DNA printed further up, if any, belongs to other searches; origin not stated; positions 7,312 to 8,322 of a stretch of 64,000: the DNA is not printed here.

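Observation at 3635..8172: Compact sulfotransferase / sulfatase / CDP-alcohol phosphatidyltransferase / UPF0104 membrane-protein locus: candidate sulfated-lipid headgroup module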

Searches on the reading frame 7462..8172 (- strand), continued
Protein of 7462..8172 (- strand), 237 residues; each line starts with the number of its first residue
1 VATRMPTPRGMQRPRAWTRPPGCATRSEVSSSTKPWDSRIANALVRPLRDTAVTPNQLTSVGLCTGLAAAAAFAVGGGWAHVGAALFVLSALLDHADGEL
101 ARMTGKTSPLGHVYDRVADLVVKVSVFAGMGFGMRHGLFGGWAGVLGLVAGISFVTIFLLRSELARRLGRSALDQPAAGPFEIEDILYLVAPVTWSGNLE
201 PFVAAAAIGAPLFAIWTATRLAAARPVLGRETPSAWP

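Call 82: predict_structure(alignment_id=A2)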
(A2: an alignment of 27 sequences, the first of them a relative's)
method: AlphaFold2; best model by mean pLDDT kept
length: 227 residues; sequences in the alignment: 27
mean_pLDDT: 87.5   pTM: 0.80
mean pLDDT of the five models: 87.5, 87.1, 87.1, 87.0, 86.5
residues with pLDDT >= 90: 163; 70-90: 20; 50-70: 43; < 50: 1
segments of 3 or more residues with pLDDT < 50: none
pLDDT, mean of each block of 10 residues (from residue 1): 60 57 75 96 98 98 97 97 95 96 96 98 96 97 95 90 67 75 94 96 95 81 55
secondary structure, 60 per line:
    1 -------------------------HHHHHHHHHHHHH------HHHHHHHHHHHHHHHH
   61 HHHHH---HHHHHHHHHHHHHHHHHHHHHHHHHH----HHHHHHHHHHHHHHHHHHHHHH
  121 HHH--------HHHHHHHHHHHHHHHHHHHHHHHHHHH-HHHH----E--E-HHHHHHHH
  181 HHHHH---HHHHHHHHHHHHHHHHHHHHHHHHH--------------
elements in order: H26-38 H45-65 H69-94 H99-123 H132-158 H160-163 H173-185 H189-213

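Call 85: fold_search(model_id=the predicted structure, library=pdb)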
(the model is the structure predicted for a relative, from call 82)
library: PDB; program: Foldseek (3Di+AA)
matches with E <= 10: 116; with E <= 0.001: 14
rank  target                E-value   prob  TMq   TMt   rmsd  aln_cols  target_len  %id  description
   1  4o6n_A                1.7e-05  1.00  0.70  0.49   3.1       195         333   18  Structure of AF2299, a CDP-alcohol phosphotransferase (CDP-bound) (released 2014-05-14)
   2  4o6m_A                2.1e-05  1.00  0.70  0.50   3.0       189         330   18  Structure of AF2299, a CDP-alcohol phosphotransferase (CMP-bound) (released 2014-05-14)
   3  4q7c_A                2.5e-05  1.00  0.69  0.49   3.9       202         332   17  Structure of AF2299, a CDP-alcohol phosphotransferase (released 2014-05-28)
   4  4o6m_B                3.7e-05  1.00  0.69  0.47   3.0       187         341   19  Structure of AF2299, a CDP-alcohol phosphotransferase (CMP-bound) (released 2014-05-14)
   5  6h5a_A                2.0e-04  1.00  0.57  0.61   5.7       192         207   22  Crystal structure of Mycobacterium tuberculosis phosphatidylinositol phosphate synthase (PgsA1) in complex with mangan (released 2019-05-15)
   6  6h59_B                2.1e-04  1.00  0.62  0.70   5.0       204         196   20  Crystal structure of Mycobacterium tuberculosis phosphatidylinositol phosphate synthase (PgsA1) with CDP-DAG bound (released 2019-05-15)
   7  6h5a_B                2.7e-04  1.00  0.61  0.66   5.0       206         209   19  Crystal structure of Mycobacterium tuberculosis phosphatidylinositol phosphate synthase (PgsA1) in complex with mangan (released 2019-05-15)
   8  6h59_A                2.7e-04  1.00  0.61  0.69   5.3       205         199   20  Crystal structure of Mycobacterium tuberculosis phosphatidylinositol phosphate synthase (PgsA1) with CDP-DAG bound (released 2019-05-15)
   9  4mnd                  2.7e-04  1.00  0.59  0.35   3.9       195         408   18  Crystal structure of Archaeoglobus fulgidus IPCT-DIPPS bifunctional membrane protein (released 2014-07-02)
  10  6wmv_A                5.0e-04  1.00  0.65  0.46   4.5       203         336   21  Structure of a phosphatidylinositol-phosphate synthase (PIPS) from Mycobacterium kansasii with evidence of substrate b (released 2020-05-27)
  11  6wm5_A                5.7e-04  1.00  0.58  0.41   5.7       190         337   24  Structure of a phosphatidylinositol-phosphate synthase (PIPS) from Mycobacterium kansasii (released 2020-05-27)
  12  6wmv_C                8.2e-04  1.00  0.62  0.44   4.9       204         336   21  Structure of a phosphatidylinositol-phosphate synthase (PIPS) from Mycobacterium kansasii with evidence of substrate b (released 2020-05-27)
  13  6h53_A                8.2e-04  1.00  0.54  0.63   5.2       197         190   20  Crystal structure of Mycobacterium tuberculosis phosphatidylinositol phosphate synthase (PgsA1) in apo form (released 2019-05-15)
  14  6h53_B                8.6e-04  1.00  0.51  0.59   9.7       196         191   19  Crystal structure of Mycobacterium tuberculosis phosphatidylinositol phosphate synthase (PgsA1) in apo form (released 2019-05-15)
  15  5d92_C                1.1e-03  1.00  0.63  0.45   4.2       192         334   22  Structure of a phosphatidylinositolphosphate (PIP) synthase from Renibacterium Salmoninarum (released 2015-11-04)
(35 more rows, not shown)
